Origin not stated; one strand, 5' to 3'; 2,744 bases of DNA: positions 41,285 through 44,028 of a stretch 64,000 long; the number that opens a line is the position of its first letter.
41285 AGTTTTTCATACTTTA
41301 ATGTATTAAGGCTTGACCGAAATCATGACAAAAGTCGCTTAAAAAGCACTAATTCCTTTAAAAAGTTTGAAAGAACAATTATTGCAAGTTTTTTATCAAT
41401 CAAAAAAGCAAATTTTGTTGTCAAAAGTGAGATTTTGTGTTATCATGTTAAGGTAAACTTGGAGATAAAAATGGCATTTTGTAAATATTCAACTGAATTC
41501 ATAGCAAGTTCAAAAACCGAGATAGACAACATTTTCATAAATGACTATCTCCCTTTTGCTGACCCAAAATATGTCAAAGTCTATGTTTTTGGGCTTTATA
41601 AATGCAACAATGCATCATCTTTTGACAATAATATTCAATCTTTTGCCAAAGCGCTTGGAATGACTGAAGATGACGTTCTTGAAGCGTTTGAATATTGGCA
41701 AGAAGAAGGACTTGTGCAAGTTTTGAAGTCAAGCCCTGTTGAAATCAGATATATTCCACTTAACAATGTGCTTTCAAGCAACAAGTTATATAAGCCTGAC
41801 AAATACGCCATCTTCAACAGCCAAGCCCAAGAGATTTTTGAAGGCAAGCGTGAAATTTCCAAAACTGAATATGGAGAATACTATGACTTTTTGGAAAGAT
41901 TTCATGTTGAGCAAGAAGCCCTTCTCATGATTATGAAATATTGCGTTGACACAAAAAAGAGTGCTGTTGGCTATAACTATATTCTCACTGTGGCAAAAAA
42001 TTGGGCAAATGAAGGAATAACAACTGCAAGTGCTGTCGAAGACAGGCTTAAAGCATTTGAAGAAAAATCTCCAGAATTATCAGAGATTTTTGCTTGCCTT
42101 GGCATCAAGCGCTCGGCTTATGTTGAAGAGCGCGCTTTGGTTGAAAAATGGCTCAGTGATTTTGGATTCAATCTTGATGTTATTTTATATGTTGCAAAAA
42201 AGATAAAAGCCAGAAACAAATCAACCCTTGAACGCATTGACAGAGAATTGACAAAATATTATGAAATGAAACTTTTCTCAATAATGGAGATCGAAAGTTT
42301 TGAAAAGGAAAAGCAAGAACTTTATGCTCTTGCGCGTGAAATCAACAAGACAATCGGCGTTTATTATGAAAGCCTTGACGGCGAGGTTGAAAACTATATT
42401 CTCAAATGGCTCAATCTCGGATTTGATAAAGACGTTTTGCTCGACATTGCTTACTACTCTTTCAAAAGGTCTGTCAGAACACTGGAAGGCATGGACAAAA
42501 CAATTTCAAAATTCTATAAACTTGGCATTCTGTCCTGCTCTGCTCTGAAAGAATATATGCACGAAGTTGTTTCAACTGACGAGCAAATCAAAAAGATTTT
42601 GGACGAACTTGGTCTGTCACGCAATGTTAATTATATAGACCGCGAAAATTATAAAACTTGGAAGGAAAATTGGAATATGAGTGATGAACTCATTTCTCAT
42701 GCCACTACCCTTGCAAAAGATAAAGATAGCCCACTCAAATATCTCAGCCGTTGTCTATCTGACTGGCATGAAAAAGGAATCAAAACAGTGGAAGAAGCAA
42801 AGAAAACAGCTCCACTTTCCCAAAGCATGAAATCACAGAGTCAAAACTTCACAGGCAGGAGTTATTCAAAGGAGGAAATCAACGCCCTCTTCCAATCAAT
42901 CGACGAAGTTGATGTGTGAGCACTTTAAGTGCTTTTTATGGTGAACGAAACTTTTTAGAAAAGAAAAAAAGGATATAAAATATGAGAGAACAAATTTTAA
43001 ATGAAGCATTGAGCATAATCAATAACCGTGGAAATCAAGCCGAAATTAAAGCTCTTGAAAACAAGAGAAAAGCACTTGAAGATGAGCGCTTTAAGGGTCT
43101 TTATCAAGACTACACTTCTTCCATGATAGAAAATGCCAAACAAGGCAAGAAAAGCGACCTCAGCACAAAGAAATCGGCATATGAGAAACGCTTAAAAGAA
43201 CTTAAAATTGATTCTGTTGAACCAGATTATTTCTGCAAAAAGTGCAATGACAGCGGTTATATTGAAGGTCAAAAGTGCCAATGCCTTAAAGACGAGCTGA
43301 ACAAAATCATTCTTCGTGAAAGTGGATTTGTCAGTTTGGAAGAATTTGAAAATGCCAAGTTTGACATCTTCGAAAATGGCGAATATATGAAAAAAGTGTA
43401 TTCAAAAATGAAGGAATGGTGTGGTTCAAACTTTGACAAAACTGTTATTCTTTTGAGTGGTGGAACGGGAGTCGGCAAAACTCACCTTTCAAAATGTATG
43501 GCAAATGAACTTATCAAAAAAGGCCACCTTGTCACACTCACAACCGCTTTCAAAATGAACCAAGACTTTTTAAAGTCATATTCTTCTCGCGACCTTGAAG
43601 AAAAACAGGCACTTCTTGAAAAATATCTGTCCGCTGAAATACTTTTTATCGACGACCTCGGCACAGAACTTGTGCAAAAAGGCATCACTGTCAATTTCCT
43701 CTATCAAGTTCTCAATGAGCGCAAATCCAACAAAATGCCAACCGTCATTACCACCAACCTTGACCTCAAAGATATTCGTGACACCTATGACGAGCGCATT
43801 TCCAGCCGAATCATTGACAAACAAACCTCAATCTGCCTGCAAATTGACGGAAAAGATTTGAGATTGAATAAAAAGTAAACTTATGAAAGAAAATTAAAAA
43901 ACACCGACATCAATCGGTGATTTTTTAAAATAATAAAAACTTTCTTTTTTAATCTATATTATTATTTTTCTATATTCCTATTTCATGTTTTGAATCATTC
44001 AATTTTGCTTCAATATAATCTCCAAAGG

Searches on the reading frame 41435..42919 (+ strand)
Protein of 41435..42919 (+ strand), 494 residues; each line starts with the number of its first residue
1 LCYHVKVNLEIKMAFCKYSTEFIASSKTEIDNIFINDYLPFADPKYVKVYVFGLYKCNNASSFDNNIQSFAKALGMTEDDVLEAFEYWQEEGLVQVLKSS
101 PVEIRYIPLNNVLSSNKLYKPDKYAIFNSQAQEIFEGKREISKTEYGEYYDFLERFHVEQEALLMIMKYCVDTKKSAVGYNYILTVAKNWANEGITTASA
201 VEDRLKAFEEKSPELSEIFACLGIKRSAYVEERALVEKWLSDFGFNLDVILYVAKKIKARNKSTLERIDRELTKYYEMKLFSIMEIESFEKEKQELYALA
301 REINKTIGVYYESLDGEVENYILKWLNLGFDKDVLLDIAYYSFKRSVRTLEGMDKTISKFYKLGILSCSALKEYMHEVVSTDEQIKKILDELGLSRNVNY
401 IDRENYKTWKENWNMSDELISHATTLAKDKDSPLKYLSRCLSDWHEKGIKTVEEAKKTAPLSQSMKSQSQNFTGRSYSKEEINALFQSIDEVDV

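Call 72: search_protein_families(library=pfam, proteins=[window:41435-42919:+], max_evalue=0.00001)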
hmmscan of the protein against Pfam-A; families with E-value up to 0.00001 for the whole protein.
window:41435-42919:+ (494 aa): 1 family
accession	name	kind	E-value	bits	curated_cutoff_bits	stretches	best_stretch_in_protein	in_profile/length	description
PF07261.16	DnaB_2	-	1.2e-34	118.3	22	2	138-203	9-72/74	Replication initiation and membrane attachment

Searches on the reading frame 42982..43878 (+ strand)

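Call 72: search_protein_families(library=pfam, proteins=[window:42982-43878:+], max_evalue=0.00001)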
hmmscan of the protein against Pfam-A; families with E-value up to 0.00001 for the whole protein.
window:42982-43878:+ (298 aa): 3 families
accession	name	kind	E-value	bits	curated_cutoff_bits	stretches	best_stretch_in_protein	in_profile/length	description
PF01695.23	IstB_IS21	-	1.3e-15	58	24.1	1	153-298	92-235/238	IstB-like ATP binding protein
PF00308.24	Bac_DnaA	-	4e-09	37.3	23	1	135-277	18-155/162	Bacterial DnaA ATPAse domain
PF00004.35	AAA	-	4.7e-07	30.8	21.2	1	156-272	1-122/131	ATPase family associated with various cellular activities (AAA)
